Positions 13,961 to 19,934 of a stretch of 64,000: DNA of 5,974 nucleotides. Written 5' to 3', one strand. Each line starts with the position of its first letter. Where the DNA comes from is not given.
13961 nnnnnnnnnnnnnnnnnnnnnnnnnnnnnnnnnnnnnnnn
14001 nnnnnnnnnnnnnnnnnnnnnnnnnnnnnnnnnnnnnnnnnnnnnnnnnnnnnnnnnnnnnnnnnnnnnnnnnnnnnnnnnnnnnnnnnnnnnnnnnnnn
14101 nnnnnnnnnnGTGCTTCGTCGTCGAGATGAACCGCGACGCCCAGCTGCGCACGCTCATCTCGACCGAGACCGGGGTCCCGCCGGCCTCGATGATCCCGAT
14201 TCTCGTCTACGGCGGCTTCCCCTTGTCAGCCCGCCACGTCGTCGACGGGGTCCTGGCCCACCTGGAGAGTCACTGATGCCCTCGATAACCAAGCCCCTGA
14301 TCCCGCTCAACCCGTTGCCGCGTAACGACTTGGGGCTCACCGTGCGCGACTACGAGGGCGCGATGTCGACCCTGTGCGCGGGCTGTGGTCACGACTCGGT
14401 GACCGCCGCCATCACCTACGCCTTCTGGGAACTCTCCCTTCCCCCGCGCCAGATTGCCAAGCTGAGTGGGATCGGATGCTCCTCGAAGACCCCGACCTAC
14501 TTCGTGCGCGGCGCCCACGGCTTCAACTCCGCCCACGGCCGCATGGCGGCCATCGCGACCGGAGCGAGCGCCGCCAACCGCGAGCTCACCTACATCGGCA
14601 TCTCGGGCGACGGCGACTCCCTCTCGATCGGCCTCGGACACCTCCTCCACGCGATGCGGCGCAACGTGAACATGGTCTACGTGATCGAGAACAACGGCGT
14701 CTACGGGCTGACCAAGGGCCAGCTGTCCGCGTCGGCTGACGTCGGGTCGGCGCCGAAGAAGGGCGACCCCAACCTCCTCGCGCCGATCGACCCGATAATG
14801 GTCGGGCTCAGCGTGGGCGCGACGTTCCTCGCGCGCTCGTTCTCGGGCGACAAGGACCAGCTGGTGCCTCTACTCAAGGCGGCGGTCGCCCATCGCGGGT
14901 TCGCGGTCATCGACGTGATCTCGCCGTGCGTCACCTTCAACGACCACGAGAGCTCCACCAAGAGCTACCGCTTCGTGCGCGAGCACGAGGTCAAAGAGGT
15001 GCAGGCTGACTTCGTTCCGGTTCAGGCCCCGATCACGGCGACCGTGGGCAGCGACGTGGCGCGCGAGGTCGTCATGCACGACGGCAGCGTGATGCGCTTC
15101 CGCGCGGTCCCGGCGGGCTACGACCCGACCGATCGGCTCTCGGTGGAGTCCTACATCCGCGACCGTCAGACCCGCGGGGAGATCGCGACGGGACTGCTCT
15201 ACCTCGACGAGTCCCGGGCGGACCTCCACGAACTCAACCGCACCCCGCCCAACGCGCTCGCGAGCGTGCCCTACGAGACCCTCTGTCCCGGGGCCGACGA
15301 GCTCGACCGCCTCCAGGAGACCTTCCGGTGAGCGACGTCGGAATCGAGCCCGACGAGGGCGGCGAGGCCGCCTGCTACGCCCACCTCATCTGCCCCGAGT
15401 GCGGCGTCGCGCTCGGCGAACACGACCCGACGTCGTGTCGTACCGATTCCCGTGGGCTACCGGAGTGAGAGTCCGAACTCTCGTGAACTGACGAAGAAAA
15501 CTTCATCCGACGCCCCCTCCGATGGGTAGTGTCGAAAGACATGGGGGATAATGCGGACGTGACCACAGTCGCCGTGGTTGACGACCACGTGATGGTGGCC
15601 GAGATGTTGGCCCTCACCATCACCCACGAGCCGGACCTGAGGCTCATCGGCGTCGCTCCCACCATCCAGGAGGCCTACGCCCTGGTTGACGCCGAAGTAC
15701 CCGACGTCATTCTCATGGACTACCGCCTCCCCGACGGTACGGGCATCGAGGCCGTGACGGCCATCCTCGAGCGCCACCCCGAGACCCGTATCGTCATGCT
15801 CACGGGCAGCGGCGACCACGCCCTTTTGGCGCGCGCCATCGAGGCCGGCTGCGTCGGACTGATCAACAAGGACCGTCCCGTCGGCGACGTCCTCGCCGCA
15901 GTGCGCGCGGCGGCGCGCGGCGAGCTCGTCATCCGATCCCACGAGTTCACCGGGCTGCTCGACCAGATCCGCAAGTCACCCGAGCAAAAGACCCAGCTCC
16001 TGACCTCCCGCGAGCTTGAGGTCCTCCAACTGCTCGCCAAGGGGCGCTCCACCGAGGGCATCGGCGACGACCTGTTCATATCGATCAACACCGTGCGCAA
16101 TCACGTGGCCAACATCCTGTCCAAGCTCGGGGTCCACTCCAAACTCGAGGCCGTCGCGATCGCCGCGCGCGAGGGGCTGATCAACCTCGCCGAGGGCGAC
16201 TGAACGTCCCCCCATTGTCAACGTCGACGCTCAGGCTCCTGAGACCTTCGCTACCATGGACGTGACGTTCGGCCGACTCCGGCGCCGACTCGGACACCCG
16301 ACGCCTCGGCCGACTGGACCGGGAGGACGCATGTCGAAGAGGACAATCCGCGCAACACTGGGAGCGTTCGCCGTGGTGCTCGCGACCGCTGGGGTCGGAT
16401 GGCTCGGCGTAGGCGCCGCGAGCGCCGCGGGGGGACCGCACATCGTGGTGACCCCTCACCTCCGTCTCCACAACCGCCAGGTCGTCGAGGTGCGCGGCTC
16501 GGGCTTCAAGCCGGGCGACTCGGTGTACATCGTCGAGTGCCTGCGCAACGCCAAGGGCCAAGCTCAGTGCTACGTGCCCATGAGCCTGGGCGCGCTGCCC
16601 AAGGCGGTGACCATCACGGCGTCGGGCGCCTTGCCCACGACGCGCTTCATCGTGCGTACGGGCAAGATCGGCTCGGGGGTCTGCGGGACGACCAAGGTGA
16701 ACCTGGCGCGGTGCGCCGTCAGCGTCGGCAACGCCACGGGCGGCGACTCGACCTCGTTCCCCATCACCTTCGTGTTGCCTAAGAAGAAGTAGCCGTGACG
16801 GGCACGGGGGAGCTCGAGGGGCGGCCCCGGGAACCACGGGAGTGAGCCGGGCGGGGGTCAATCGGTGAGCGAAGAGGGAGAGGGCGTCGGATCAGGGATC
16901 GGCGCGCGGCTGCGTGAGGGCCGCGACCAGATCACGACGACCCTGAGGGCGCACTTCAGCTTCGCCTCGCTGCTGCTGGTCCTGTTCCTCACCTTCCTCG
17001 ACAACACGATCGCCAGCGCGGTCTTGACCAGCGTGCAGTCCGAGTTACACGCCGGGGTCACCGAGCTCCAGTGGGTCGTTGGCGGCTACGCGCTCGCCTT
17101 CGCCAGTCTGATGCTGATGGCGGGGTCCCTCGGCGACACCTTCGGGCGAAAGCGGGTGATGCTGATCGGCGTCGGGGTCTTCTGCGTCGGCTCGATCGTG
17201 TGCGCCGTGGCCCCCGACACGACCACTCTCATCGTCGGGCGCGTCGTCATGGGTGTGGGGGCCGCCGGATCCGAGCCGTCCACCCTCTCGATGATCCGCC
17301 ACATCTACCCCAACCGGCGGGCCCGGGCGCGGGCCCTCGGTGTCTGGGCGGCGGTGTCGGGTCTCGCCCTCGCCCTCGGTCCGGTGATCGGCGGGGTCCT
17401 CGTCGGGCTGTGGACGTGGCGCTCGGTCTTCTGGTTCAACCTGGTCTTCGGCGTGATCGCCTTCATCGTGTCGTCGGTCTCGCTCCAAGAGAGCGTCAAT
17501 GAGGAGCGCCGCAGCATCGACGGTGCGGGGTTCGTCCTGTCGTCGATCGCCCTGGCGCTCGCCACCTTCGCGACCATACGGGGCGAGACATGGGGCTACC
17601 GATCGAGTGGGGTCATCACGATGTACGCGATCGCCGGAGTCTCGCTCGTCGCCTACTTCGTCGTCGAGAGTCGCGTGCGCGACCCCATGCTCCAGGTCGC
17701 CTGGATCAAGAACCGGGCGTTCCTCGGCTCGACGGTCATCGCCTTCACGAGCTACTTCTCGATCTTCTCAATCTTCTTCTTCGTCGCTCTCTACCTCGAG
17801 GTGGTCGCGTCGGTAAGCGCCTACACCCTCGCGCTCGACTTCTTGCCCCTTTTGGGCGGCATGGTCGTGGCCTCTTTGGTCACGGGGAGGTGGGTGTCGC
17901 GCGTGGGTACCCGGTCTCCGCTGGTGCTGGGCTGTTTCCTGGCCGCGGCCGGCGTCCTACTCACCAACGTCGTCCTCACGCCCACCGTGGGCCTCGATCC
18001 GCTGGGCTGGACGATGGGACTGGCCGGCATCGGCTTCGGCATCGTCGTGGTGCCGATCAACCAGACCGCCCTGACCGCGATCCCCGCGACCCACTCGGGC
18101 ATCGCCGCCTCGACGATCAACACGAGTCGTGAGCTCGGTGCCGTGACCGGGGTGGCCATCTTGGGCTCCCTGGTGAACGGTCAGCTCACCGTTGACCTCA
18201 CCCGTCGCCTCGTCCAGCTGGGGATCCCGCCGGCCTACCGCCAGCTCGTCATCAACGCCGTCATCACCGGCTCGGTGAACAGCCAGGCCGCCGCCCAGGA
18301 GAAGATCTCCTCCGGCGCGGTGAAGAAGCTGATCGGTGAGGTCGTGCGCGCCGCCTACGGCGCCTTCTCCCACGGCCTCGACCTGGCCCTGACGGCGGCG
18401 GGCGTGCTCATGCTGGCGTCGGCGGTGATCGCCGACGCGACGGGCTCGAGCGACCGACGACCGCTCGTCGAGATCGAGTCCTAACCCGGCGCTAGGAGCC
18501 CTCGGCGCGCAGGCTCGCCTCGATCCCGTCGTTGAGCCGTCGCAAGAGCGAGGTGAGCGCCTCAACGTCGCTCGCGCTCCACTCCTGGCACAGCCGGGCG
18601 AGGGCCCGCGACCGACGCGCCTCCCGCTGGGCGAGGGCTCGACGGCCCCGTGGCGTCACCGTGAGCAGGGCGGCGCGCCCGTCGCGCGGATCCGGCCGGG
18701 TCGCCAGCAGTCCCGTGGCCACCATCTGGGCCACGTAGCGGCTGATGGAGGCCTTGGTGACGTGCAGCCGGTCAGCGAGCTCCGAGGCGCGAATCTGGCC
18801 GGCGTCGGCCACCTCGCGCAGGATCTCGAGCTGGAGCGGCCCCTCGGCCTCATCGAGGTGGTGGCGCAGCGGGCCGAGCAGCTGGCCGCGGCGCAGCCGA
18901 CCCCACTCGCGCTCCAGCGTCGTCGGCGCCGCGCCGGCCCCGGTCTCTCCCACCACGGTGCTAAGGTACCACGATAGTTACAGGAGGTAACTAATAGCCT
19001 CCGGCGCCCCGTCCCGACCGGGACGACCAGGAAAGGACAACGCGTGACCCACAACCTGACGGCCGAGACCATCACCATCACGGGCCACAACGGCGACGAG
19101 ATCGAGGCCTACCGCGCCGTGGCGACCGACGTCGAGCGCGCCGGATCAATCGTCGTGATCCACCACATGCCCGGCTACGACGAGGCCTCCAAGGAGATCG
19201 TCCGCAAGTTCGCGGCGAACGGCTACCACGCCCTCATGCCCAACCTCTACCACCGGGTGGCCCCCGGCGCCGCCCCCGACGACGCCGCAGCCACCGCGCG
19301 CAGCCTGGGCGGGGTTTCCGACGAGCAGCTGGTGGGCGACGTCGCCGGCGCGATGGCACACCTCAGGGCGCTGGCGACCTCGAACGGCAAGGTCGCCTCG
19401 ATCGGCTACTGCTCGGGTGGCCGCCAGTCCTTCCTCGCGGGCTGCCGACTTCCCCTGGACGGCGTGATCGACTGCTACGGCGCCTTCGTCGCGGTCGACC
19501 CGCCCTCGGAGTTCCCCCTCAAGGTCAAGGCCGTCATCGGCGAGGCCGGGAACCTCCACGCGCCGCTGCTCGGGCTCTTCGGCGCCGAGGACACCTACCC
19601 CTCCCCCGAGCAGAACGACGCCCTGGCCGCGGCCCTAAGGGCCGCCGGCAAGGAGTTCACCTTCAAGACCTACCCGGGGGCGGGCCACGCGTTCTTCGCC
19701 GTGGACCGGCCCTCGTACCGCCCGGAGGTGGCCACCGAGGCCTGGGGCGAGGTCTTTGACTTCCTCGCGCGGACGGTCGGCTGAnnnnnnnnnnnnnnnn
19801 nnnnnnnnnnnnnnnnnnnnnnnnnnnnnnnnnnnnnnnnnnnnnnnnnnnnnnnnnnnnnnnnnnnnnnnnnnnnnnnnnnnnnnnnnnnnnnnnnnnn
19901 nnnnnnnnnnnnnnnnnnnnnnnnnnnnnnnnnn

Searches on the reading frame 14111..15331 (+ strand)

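Call 19: search_protein_families(library=pfam, proteins=[window:14111-15331:+], max_evalue=0.00001)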
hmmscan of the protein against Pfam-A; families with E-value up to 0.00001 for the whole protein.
window:14111-15331:+ (406 aa): 1 family
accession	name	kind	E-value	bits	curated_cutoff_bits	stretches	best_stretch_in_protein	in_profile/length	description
PF02775.26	TPP_enzyme_C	-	6.8e-25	88.1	21.9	1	121-269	2-151/151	Thiamine pyrophosphate enzyme, C-terminal TPP binding domain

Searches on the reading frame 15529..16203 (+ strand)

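Call 20: search_protein_families(library=pfam, proteins=[window:15529-16203:+], max_evalue=0.00001)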
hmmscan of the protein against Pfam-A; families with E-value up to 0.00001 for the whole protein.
window:15529-16203:+ (224 aa): 2 families
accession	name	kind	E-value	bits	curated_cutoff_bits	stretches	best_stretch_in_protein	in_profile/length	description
PF00072.30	Response_reg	-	6.4e-21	75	30.2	1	14-125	1-110/111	Response regulator receiver domain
PF00196.25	GerE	-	1.4e-19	69.9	23.5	1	157-212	2-57/57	Bacterial regulatory proteins, luxR family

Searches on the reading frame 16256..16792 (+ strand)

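Call 20: search_protein_families(library=pfam, proteins=[window:16256-16792:+], max_evalue=0.00001)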
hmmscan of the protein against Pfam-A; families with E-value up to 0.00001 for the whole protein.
window:16256-16792:+ (178 aa): 1 family
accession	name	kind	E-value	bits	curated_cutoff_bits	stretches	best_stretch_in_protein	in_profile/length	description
PF00960.24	Neocarzinostat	-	1.1e-07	32.2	25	1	64-171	2-109/110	Neocarzinostatin family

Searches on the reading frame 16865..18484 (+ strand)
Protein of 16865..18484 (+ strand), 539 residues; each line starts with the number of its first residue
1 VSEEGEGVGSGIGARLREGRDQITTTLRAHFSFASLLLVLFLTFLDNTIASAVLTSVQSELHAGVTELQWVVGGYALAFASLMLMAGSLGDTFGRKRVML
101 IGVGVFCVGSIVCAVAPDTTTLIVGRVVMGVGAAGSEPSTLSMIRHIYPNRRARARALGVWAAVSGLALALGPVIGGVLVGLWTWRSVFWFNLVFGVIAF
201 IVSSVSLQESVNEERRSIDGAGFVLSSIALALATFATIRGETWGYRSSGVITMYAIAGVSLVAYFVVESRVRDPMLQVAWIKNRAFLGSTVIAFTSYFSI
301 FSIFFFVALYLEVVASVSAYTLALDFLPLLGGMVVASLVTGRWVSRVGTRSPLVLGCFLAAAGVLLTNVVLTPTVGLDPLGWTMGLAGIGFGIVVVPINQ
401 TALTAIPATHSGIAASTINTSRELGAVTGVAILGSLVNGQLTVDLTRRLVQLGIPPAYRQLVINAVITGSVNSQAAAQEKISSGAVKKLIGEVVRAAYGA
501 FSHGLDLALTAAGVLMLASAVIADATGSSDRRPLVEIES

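Call 20: search_protein_families(library=pfam, proteins=[window:16865-18484:+], max_evalue=0.00001)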
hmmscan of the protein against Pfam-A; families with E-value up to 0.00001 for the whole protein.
window:16865-18484:+ (539 aa): 2 families
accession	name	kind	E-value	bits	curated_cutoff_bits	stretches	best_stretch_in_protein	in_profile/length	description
PF07690.21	MFS_1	-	1.9e-52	178.7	33.4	1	36-429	1-346/347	Major Facilitator Superfamily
PF00083.30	Sugar_tr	-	8.1e-08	32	22.3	1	67-210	47-194/452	Sugar (and other) transporter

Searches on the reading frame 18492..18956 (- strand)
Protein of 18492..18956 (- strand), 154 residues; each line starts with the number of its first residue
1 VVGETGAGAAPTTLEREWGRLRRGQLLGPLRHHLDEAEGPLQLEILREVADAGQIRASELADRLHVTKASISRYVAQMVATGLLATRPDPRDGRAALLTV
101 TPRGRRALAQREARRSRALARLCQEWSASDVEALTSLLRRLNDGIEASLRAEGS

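Call 20: search_protein_families(library=pfam, proteins=[window:18492-18956:-], max_evalue=0.00001)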
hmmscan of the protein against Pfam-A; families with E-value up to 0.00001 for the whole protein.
window:18492-18956:- (154 aa): 5 families
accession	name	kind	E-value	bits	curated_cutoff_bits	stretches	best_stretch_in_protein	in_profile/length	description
PF12802.13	MarR_2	-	2.5e-13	50.4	27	1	40-95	5-61/61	MarR family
PF01047.28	MarR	-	3e-11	43.5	24.6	1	42-95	5-58/59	MarR family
PF13463.12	HTH_27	-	6.4e-09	36.4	22.2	1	40-104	3-68/68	Winged helix DNA-binding domain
PF13412.12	HTH_24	-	3.2e-06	27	21.9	1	41-83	4-46/48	Winged helix-turn-helix DNA-binding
PF09339.16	HTH_IclR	-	5.6e-06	26.5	22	1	43-87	6-51/52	IclR helix-turn-helix domain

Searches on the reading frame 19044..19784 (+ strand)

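Call 20: search_protein_families(library=pfam, proteins=[window:19044-19784:+], max_evalue=0.00001)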
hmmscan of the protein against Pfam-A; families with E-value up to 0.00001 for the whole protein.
window:19044-19784:+ (246 aa): 1 family
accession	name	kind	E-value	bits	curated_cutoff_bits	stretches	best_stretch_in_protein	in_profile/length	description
PF01738.24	DLH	-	1.9e-38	132.7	21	1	20-243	1-215/217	Dienelactone hydrolase family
